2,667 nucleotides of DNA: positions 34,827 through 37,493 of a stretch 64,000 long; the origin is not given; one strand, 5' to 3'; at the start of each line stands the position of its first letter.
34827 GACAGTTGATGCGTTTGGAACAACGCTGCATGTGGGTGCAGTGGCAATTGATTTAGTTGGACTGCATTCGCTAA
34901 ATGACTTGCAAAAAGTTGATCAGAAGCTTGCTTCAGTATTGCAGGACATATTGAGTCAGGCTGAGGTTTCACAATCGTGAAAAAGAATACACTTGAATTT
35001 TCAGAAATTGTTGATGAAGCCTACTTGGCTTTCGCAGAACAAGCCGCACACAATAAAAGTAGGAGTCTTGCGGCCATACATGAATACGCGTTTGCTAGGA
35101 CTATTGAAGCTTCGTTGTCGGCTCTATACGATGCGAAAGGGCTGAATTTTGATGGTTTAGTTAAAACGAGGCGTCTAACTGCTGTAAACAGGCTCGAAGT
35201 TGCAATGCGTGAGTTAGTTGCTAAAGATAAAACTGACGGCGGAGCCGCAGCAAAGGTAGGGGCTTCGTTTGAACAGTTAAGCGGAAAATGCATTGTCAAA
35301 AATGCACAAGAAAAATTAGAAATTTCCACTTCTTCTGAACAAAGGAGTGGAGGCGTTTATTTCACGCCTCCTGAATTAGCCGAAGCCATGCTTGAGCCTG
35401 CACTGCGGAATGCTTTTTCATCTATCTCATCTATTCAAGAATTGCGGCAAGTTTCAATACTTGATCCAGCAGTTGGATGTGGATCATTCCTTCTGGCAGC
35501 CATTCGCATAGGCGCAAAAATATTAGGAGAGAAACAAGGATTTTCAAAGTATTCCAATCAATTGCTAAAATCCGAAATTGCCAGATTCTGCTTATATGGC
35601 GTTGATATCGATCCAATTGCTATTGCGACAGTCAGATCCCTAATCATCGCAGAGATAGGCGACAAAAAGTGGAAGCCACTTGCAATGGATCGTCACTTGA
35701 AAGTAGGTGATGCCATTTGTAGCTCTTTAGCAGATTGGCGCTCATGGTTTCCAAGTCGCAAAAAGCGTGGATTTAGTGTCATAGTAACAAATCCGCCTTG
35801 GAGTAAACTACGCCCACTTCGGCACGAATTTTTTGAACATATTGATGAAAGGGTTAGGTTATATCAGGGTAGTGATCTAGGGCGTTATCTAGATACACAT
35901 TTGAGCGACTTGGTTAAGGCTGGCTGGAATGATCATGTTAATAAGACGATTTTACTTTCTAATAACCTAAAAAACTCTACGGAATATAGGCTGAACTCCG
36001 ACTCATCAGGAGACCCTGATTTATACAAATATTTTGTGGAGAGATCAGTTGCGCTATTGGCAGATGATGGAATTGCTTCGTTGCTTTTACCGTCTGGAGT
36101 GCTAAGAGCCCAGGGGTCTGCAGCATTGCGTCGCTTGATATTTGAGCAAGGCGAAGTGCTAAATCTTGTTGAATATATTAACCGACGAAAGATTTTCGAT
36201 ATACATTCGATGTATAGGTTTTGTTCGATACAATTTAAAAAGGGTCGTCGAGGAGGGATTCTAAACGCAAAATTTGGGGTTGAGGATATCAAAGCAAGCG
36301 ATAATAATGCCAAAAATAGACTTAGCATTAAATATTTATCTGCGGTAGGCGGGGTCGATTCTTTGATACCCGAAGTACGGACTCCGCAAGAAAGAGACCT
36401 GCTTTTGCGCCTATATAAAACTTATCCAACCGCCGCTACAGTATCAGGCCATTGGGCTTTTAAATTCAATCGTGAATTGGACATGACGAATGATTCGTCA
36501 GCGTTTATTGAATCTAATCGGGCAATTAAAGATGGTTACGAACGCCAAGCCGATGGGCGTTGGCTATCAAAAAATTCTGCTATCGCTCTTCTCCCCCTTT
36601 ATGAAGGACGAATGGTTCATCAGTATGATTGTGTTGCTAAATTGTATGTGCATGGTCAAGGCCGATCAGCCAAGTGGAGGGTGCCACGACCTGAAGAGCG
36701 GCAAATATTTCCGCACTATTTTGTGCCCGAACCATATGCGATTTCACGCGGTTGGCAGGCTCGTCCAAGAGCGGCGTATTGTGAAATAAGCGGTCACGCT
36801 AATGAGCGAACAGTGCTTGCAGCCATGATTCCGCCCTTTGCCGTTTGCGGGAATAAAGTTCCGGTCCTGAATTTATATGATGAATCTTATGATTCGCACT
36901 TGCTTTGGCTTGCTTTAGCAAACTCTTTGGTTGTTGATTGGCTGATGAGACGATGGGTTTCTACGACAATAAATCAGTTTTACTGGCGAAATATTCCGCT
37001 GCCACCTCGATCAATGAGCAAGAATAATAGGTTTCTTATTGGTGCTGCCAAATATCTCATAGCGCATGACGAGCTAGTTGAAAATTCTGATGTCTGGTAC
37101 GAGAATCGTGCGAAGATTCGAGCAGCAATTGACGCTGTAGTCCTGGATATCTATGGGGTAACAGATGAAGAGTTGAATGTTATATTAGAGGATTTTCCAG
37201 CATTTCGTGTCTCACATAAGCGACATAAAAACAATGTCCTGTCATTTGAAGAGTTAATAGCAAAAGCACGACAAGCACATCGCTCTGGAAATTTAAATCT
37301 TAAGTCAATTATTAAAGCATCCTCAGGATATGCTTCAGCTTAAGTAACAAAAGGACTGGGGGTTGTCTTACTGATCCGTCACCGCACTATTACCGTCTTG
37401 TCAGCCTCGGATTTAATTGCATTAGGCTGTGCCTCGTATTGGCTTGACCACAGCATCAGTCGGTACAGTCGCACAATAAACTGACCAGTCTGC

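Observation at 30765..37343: Five-gene restriction cassette: two different m6A methyltransferases bracketing a split McrBC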

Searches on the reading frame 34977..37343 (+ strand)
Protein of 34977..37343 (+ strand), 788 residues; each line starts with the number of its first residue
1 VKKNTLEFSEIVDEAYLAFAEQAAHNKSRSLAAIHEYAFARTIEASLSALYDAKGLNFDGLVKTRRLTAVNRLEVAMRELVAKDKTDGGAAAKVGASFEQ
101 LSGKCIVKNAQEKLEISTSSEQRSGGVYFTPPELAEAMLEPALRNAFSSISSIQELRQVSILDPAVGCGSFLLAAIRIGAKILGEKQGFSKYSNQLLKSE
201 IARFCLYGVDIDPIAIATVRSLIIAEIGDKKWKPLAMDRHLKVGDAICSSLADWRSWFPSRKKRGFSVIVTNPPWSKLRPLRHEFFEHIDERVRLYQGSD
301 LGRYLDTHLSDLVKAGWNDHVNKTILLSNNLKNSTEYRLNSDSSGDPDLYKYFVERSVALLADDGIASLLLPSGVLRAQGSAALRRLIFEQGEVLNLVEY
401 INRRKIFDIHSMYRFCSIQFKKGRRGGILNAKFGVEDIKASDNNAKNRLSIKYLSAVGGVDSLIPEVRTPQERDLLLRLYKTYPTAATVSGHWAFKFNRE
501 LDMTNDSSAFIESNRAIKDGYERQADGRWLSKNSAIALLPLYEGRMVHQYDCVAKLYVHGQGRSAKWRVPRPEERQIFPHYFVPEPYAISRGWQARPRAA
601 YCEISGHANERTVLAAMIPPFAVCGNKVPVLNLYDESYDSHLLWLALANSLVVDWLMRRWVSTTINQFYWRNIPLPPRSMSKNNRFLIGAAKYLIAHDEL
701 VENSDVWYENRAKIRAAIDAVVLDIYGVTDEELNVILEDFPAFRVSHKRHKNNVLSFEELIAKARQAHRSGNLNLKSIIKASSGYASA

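Call 3: search_protein_families(library=pfam, proteins=[window:34977-37343:+], max_evalue=0.01)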
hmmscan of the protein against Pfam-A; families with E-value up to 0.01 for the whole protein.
window:34977-37343:+ (788 aa): 4 families
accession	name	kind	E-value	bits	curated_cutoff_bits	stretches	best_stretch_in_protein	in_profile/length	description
PF07669.17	Eco57I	-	1.9e-17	64.3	25.3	2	331-407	94-171/171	Eco57I restriction-modification methylase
PF02384.22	N6_Mtase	-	2.3e-10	40.7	20.4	1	118-277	18-137/311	N-6 DNA Methylase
PF20473.4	MmeI_Mtase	-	2.6e-05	24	27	1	154-276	16-146/259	MmeI, DNA-methyltransferase domain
PF01170.24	UPF0020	-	0.00067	19.8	22.3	0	136-221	9-94/197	RMKL-like, methyltransferase domain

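Call 4: search_protein_families(library=padloc, proteins=[window:34977-37343:+], max_evalue=0.01)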
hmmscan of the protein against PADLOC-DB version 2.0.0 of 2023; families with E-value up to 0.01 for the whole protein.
window:34977-37343:+ (788 aa): 52 families (the best 25 are shown)
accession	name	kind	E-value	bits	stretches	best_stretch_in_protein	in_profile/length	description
PDLC03622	REase_MTase_IIG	-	2e-40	136.1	2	342-659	958-1273/1524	Type IIG restriction enzyme-methyltransferase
PDLC03613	REase_MTase_IIG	-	1.3e-32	110.5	1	264-686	747-1162/1250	Type IIG restriction enzyme-methyltransferase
PDLC03620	REase_MTase_IIG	-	1.1e-19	67.6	1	251-742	841-1354/1378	Type IIG restriction enzyme-methyltransferase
PDLC03335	MTase_II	-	1.1e-17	61.9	2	96-284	49-214/607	Type II methyltransferase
PDLC03365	MTase_II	-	7.9e-16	56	2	121-507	36-371/578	Type II methyltransferase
PDLC03338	MTase_II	-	1.6e-15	54.8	2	122-279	126-259/604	Type II methyltransferase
PDLC03612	REase_MTase_IIG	-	5e-14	49.4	1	334-737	828-1244/1247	Type IIG restriction enzyme-methyltransferase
PDLC03604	REase_MTase_IIG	-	7.3e-14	48.7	2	347-449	574-674/1011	Type IIG restriction enzyme-methyltransferase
PDLC03348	MTase_II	-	3.2e-12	43.8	2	114-276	209-357/727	Type II methyltransferase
PDLC02643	DrmMI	-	2.6e-11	40.1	1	100-216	531-685/1347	DrmMI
PDLC03237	MTase_II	-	2.7e-11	40.1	2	262-517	218-446/1036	Type II methyltransferase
PDLC04134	mad2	-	1.3e-10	38.7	1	122-400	267-425/492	mads_2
PDLC03629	REase_MTase_IIG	-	2.8e-10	36.7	1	154-284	431-589/1182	Type IIG restriction enzyme-methyltransferase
PDLC03631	REase_MTase_IIG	-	6.3e-09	32.3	1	118-221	302-406/1086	Type IIG restriction enzyme-methyltransferase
PDLC03245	MTase_II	-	6.7e-09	32.8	1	113-288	18-181/577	Type II methyltransferase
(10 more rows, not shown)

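Call 5: search_protein_families(library=ncbifam, proteins=[window:34977-37343:+], max_evalue=0.01)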
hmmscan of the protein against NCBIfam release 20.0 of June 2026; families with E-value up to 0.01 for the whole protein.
window:34977-37343:+ (788 aa): 6 families
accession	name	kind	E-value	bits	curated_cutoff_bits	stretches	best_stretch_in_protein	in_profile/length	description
TIGR02987.1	met_A_Alw26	exception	5.6e-31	107.9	353.5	2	125-516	3-332/523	Alw26I/Eco31I/Esp3I family type II restriction adenine-specific DNA-methyltransferase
NF033455.1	BREX_6_MTaseX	exception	4e-09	34.6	900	1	154-217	325-390/1319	BREX-6 system adenine-specific DNA-methyltransferase PglX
NF047738.1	antiphage_MADS2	equivalog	4.5e-08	31.8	720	1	351-399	495-543/654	methylation-associated defense system DNA methyltransferase MAD2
NF033452.1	BREX_1_MTaseX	exception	1.9e-05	22.7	500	0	140-215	295-367/1210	BREX-1 system adenine-specific DNA-methyltransferase PglX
NF033451.1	BREX_2_MTaseX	equivalog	0.00078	17.2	400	1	154-255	220-319/1185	BREX-2 system adenine-specific DNA-methyltransferase PglX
NF033454.1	BREX_5_MTaseX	exception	0.0071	13.9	900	0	153-212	297-353/1404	BREX-5 system adenine-specific DNA-methyltransferase PglX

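Call 53: find_related_loci(query=A2, collection=genome_contigs, flank=10000)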
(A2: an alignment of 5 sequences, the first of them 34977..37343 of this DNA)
Query A2 (788 aa) in genome_contigs; peptide patterns used: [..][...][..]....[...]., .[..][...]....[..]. (x = any residue, [..] = any of these).
422 stretches matched a pattern; 352 encode a relative of the query (tblastn E <= 1e-3); the best 80 are kept; 79 distinct loci.
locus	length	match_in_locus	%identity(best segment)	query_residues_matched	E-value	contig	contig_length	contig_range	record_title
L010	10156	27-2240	48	34-778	0e+0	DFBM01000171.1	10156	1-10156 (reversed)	MAG TPA_asm: Rhodobacterales bacterium UBA3080 UBA3080_contig_9448, whole genome shotgun sequence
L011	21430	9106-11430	48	1-778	0e+0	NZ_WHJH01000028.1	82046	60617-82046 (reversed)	Massilia mucilaginosa strain CCM 8733 NODE_28_length_82046_cov_5.511310, whole genome shotgun sequence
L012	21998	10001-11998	32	97-741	2e-100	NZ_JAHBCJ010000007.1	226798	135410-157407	Bhargavaea massiliensis strain Marseille-Q1000 NODE_7_length_226798_cov_84.284247, whole genome shotgun sequence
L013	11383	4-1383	38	313-741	8e-91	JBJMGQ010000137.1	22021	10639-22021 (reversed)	MAG: Pyrinomonadaceae bacterium isolate H3_16_all_fractions_metab_conc_38_65_0 k255_2311997, whole genome shotgun sequen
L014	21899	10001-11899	30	92-742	6e-88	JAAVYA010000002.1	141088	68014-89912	MAG: Lachnospiraceae bacterium isolate ABMPRH_302_1 k141_155802, whole genome shotgun sequence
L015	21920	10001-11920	31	86-742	4e-84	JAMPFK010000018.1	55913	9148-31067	MAG: Bacteroides fragilis isolate NALB_7861_10 Scaffold_#18__SCF_018___55913_bp, whole genome shotgun sequence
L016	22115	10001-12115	34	118-741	2e-84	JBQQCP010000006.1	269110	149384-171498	Virgibacillus sp. L01 contig_6, whole genome shotgun sequence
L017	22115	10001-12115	33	118-741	1e-82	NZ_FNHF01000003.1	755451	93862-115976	Sediminibacillus halophilus strain CGMCC 1.6199, whole genome shotgun sequence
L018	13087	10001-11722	32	118-741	2e-71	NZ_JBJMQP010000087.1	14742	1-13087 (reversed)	MAG: Hyalangium sp. isolate H3_16_all_fractions_metab_25_68_0 k255_2566154, whole genome shotgun sequence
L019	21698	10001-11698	29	121-741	2e-70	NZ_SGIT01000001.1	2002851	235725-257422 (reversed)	Sphingobacterium corticibacterium strain 30C10-4-7 Scaffold1, whole genome shotgun sequence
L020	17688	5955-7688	31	113-741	7e-69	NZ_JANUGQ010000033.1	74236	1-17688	Streptomyces pyxinae strain LP05-1 33, whole genome shotgun sequence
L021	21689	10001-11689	29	121-741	4e-67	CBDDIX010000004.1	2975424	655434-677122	MAG: Sediminibacterium sp. isolate 88c32828-438c-4402-9610-0bf4f82d8354 genome assembly, contig: contig_4, whole genome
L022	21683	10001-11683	32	115-741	6e-67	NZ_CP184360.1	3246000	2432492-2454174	Luteococcus sp. OSA5 chromosome, complete genome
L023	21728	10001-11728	31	110-741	9e-67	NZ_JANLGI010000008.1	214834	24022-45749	Bosea sp. 47.2.35 NODE_8_length_214834_cov_143.586468, whole genome shotgun sequence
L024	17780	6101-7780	29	122-740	1e-66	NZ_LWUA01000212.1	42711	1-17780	Blastococcus sp. CCUG 61487 contig_29, whole genome shotgun sequence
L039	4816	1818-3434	29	158-741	9e-63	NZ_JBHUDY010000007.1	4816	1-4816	Sphingomonas tabacisoli strain CGMCC 1.16275 soapdenovo_K_61_7, whole genome shotgun sequence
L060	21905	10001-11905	25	121-756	3e-56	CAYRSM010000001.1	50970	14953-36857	MAG TPA_asm: uncultured archaeon isolate SRP093762_co1_53 genome assembly, contig: NODE_416_length_50970_cov_9.846862, w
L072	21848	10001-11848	26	121-741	4e-52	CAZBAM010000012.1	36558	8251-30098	MAG TPA_asm: Candidatus Micrarchaeota archaeon isolate binchicken_co33_206 genome assembly, contig: NODE_917_length_3655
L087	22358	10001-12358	28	126-738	2e-44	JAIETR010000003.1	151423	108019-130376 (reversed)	MAG: Qipengyuania sp. isolate time.spades.CONCOCT.2.5kb_019 c_000000000001, whole genome shotgun sequence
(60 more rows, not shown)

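Call 69: predict_structure(alignment_id=A3)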
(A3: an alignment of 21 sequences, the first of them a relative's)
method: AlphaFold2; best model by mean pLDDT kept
length: 197 residues; sequences in the alignment: 21
mean_pLDDT: 87.8   pTM: 0.85
mean pLDDT of the five models: 87.8, 87.6, 87.4, 86.7, 86.4
residues with pLDDT >= 90: 133; 70-90: 42; 50-70: 12; < 50: 10
segments of 3 or more residues with pLDDT < 50: 1-4, 30-35
pLDDT, mean of each block of 10 residues (from residue 1): 64 92 67 61 96 97 89 96 93 96 93 86 73 95 95 92 94 91 94 93
secondary structure, 60 per line:
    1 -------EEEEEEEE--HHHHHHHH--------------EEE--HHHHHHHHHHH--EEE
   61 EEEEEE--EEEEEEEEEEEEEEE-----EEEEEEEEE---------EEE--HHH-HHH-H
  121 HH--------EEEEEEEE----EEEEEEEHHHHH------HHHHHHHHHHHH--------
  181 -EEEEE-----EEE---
elements in order: E8-15 H18-25 E40-42 H45-55 E58-66 E69-83 E89-97 E107-109 E131-138 E143-149 H150-154 H161-172 E182-186 E192-194

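Call 72: fold_search(model_id=the predicted structure, library=pdb)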
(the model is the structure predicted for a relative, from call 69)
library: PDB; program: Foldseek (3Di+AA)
matches with E <= 10: 977; with E <= 0.001: 0
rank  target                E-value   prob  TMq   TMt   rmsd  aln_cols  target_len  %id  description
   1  7et6_D                8.5e-02  0.28  0.22  0.34  14.2       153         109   14  Crystal structure of Arabidopsis TEM1 B3-DNA complex (released 2021-09-15)
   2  4ldx_B                8.5e-02  0.16  0.22  0.15  19.4       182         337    8  Crystal structure of the DNA binding domain of arabidopsis thaliana auxin response factor 1 (ARF1) in complex with pro (released 2014-02-12)
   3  2bin                  1.2e-01  0.12  0.16  0.16  12.3       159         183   12  human p53 core domain mutant M133L-H168R-V203A-N239Y-N268D (released 2005-01-26)
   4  4ldy_A                1.3e-01  0.57  0.30  0.21   7.0       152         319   10  Crystal structure of the DNA binding domain of the G245A mutant of arabidopsis thaliana auxin reponse factor 1 (released 2014-02-12)
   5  4kvp_A                1.4e-01  0.11  0.16  0.16  12.4       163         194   10  Human p53 Core Domain Mutant V157F (released 2013-07-31)
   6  2ihf                  1.4e-01  0.08  0.18  0.17  14.4       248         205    8  Crystal structure of deletion mutant delta 228-252 R190A of the single-stranded DNA binding protein from Thermus aquatic (released 2007-01-02)
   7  2ioi                  1.7e-01  0.09  0.16  0.16  12.2       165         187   11  Crystal structure of the mouse p53 core domain at 1.55 A (released 2006-12-05)
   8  5odp_G                2.0e-01  0.16  0.15  0.26  14.6       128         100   14  Salinibacter ruber Single-Strand Binding protein D17K D71K mutant (released 2018-08-01)
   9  6rup_A                2.1e-01  0.14  0.16  0.25  17.1       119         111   13  Human mitochondrial single-stranded DNA binding protein, SSBP1, at 2.1 A resolution - elucidated sequence (released 2019-10-09)
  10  5odn_E                2.6e-01  0.14  0.16  0.25  16.0       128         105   12  Salinibacter ruber Single-Strand Binding protein (released 2018-08-01)
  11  1i4u_B                2.6e-01  0.13  0.20  0.21  16.1       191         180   12  THE C1 SUBUNIT OF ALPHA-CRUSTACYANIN (released 2001-09-19)
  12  2ybg_A                2.6e-01  0.09  0.16  0.16  11.7       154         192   12  Structure of Lys120-acetylated p53 core domain (released 2011-05-04)
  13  4ldx_A                2.6e-01  0.08  0.19  0.13  22.8       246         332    8  Crystal structure of the DNA binding domain of arabidopsis thaliana auxin response factor 1 (ARF1) in complex with pro (released 2014-02-12)
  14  8uzt_B                2.8e-01  0.16  0.17  0.28  13.6       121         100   11  Mitochondrial single-stranded binding protein bound to DNA (released 2024-08-21)
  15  2oxg_D                2.8e-01  0.10  0.13  0.19  14.0       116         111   10  The SoxYZ Complex of Paracoccus pantotrophus (released 2007-05-22)
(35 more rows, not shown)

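Call 82: search_protein_families(library=pfam, proteins=[L015:5720-7363:+], max_evalue=1)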
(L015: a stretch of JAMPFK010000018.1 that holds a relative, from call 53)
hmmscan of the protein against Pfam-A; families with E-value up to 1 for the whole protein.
L015:5720-7363:+ (547 aa): 35 families (the best 25 are shown)
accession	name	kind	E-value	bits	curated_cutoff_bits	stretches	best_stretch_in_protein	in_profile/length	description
PF07728.20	AAA_5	-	1.9e-14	54.3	22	1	186-387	1-139/139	AAA domain (dynein-related subfamily)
PF00004.35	AAA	-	2e-07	31.9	21.2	1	187-318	1-98/131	ATPase family associated with various cellular activities (AAA)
PF13191.12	AAA_16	-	4.9e-07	30.8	32.6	1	185-300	25-145/167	AAA ATPase domain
PF13245.12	AAA_19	-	2.1e-05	25.2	25.1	1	179-302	6-105/134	AAA domain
PF01637.24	ATPase_2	-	3.1e-05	24.3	33.2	1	184-300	20-123/225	ATPase domain predominantly from Archaea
PF13401.12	AAA_22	-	3.4e-05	24.6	27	1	185-299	6-96/130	AAA domain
PF13604.12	AAA_30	-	0.0004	20.6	27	1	180-218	12-47/191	AAA domain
PF24883.2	NPHP3_N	-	0.0012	19.6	24.8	1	186-305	24-142/164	Nephrocystin 3, N-terminal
PF12775.13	AAA_7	-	0.0013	18.7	25.8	1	166-209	18-58/181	P-loop containing dynein motor region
PF20720.3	nSTAND3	-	0.0017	18.5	27.2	1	174-213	7-46/155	Novel STAND NTPase 3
PF00910.28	RNA_helicase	-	0.0024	18.8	21.5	1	188-260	2-78/105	RNA helicase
PF13479.12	AAA_24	-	0.0037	17.6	27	1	185-220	3-41/195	AAA domain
PF07726.17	AAA_3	-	0.004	17.5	27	0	187-218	2-32/131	ATPase family associated with various cellular activities (AAA)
PF13173.12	AAA_14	-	0.0052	17.2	27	1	185-230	3-49/129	AAA domain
PF13086.12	AAA_11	-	0.0095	16.2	27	1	181-208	13-41/257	AAA domain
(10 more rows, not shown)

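Call 89: search_protein_families(library=pfam, proteins=[L060:8948-11914:+, L072:8903-11893:+, L087:8612-13027:+, L039:3637-4563:+, L012:12243-12785:+], max_evalue=0.01)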
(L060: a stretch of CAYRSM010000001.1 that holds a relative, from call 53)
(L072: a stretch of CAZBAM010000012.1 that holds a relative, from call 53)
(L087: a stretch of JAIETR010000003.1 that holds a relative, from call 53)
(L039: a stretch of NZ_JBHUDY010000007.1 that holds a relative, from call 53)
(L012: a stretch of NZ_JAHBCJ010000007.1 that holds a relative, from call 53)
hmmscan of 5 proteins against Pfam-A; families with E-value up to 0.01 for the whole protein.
L060:8948-11914:+ (988 aa): 5 families
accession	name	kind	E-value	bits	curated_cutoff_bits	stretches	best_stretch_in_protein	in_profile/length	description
PF07669.17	Eco57I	-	5.8e-26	92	25.3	2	451-538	1-96/171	Eco57I restriction-modification methylase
PF02384.22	N6_Mtase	-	4.1e-18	66.2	20.4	1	324-533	3-143/311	N-6 DNA Methylase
PF20473.4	MmeI_Mtase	-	1.6e-09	37.8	27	1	386-473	17-85/259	MmeI, DNA-methyltransferase domain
PF01170.24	UPF0020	-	0.00021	21.5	22.3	1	391-471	31-97/197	RMKL-like, methyltransferase domain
PF12950.13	TaqI_C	-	0.0014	19.3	26.5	1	780-892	2-105/118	TaqI-like C-terminal specificity domain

L072:8903-11893:+ (996 aa): 5 families
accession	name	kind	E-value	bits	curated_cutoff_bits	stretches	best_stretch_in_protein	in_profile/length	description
PF07669.17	Eco57I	-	2.2e-23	83.6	25.3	2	462-545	1-92/171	Eco57I restriction-modification methylase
PF02384.22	N6_Mtase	-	1.3e-16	61.3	20.4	1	337-554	3-153/311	N-6 DNA Methylase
PF20473.4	MmeI_Mtase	-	7e-07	29.1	27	1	403-486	19-87/259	MmeI, DNA-methyltransferase domain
PF01170.24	UPF0020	-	2.3e-05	24.6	22.3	0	406-481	31-96/197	RMKL-like, methyltransferase domain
PF13588.12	HSDR_N_2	-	0.00072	20.1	25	1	64-137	25-96/110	Type I restriction enzyme R protein N terminus (HSDR_N)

L087:8612-13027:+ (1471 aa): 4 families
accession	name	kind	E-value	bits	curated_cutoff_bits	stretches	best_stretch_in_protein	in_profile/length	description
PF07669.17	Eco57I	-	2.2e-15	57.6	25.3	1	545-782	1-90/171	Eco57I restriction-modification methylase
PF02384.22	N6_Mtase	-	3.8e-10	40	20.4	1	459-571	21-104/311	N-6 DNA Methylase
PF20473.4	MmeI_Mtase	-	5.6e-07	29.4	27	1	496-567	17-85/259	MmeI, DNA-methyltransferase domain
PF01170.24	UPF0020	-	0.0082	16.3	22.3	0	501-561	31-93/197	RMKL-like, methyltransferase domain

L039:3637-4563:+ (308 aa): 1 family
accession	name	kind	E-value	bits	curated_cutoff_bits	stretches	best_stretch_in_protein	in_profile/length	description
PF13391.12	HNH_2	-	1.4e-12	47.7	21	1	213-262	1-66/66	HNH endonuclease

L012:12243-12785:+ (180 aa): 0 families

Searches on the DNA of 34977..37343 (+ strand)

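Call 66: search_dna_similar(query=L067:8331-14643:+, collection=ecoli_genomes, mode=near, max_rows=8)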
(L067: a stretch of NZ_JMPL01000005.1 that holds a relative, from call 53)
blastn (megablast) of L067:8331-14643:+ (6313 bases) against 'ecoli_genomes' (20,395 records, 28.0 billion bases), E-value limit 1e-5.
Records with a match: 5; places in all: 5; records where one place covers at least 80% of the query: 5.
Genomes with a match: 5 of 5426; with a place that covers at least 80% of the query: 5. Places per genome that has any: lowest 1, median 1, highest 1. On chromosomes: 5 places; on plasmids: 0.
Best place of each record, by identity: >=99% 4; 80-90% 1.
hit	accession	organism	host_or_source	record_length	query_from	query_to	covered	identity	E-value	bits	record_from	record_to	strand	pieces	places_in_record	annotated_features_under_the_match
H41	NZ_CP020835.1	Escherichia coli strain CFSAN051542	blue cheese in wax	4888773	1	6313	100%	100.0%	0e+0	11653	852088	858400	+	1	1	Eco57I restriction-modification methylase domain-containing protein | 5-methylcytosine restriction system specificity protein McrC | AAA family ATPase | DNA adenine methylase | hypothetical protein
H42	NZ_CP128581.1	Escherichia coli strain VG888-46E9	calf igloo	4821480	1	6313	100%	100.0%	0e+0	11653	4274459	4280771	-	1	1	Eco57I restriction-modification methylase domain-containing protein | 5-methylcytosine restriction system specificity protein McrC | AAA family ATPase | DNA adenine methylase | hypothetical protein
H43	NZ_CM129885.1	Escherichia coli strain MB06232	seawater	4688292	1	6313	100%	100.0%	0e+0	11647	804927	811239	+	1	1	Eco57I restriction-modification methylase domain-containing protein | 5-methylcytosine restriction system specificity protein McrC | AAA family ATPase | DNA adenine methylase | hypothetical protein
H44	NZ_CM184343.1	Escherichia coli strain ES5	Aquarana catesbeiana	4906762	1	6313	100%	99.9%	0e+0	11620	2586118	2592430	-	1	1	Eco57I restriction-modification methylase domain-containing protein | 5-methylcytosine restriction system specificity protein McrC | AAA family ATPase | DNA adenine methylase | hypothetical protein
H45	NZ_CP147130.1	Escherichia coli strain KFu015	river water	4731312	1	6313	93%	87.8%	0e+0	6893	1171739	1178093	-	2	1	Eco57I restriction-modification methylase domain-containing protein | McrC family protein | AAA family ATPase | DNA adenine methylase | hypothetical protein (x2)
